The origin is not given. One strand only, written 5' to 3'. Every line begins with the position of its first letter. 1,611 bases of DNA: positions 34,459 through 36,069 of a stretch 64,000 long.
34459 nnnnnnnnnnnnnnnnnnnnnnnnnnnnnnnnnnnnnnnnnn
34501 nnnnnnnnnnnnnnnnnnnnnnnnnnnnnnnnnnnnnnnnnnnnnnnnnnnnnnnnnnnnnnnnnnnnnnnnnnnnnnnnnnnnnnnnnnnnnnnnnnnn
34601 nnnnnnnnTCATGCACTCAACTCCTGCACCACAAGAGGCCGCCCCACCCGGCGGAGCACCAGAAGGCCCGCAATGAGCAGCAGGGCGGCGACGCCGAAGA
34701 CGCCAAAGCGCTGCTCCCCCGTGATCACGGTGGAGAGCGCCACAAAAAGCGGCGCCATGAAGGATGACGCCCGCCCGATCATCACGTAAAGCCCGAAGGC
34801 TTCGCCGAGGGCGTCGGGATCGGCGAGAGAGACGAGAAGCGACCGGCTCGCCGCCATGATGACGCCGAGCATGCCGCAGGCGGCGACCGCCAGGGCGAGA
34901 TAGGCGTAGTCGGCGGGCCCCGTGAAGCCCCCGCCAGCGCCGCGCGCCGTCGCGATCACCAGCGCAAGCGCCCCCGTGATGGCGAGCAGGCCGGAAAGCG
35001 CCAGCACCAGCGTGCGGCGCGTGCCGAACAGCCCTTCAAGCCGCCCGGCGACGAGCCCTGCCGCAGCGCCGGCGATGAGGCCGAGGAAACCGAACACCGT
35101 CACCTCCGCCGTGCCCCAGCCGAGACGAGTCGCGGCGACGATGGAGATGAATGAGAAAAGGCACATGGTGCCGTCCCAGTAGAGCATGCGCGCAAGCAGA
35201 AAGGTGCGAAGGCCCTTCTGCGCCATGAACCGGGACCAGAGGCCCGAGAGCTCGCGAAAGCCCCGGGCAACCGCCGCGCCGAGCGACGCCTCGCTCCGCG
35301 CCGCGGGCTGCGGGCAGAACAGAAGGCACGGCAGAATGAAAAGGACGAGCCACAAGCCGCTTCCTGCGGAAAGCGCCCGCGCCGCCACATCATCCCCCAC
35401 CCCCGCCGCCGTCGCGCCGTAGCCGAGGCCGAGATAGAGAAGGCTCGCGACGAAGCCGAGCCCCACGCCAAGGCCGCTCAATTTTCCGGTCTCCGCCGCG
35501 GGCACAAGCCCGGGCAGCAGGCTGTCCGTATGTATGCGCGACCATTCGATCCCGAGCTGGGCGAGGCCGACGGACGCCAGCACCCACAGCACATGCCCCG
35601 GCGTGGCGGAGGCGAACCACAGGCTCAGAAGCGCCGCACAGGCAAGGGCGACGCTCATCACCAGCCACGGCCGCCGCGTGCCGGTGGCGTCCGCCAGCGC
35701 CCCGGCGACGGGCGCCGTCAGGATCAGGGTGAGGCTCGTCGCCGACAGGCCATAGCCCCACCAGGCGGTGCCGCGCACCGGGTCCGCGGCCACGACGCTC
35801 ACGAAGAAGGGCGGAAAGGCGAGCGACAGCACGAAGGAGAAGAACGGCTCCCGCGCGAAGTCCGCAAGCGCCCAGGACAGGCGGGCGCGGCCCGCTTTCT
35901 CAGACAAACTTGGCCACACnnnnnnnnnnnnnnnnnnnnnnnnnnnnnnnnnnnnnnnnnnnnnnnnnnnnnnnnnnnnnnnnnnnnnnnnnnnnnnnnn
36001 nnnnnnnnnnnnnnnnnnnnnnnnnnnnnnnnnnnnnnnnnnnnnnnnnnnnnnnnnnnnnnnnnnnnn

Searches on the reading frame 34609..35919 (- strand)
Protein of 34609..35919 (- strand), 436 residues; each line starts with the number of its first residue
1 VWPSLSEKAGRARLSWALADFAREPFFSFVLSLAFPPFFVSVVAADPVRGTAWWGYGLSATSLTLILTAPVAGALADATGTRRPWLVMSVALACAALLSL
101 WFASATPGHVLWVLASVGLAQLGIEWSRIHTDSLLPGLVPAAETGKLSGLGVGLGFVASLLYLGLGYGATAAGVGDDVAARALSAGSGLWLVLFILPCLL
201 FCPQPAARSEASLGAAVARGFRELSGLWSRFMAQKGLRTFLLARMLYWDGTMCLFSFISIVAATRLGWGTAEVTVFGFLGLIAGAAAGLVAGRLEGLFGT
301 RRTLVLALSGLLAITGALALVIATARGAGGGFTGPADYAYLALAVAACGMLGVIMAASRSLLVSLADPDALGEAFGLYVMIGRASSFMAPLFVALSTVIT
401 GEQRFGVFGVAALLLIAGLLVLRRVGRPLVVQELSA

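Call 15: search_protein_families(library=pfam, proteins=[window:34609-35919:-], max_evalue=0.01)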
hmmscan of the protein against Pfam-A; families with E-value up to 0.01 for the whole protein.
window:34609-35919:- (436 aa): 2 families
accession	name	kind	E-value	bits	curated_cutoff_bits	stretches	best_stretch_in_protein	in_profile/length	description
PF11700.14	ATG22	-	1.9e-21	76.8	24.1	1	144-421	190-469/482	Vacuole effluxer Atg22 like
PF07690.21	MFS_1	-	1.1e-13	51.3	33.4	1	56-390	36-347/347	Major Facilitator Superfamily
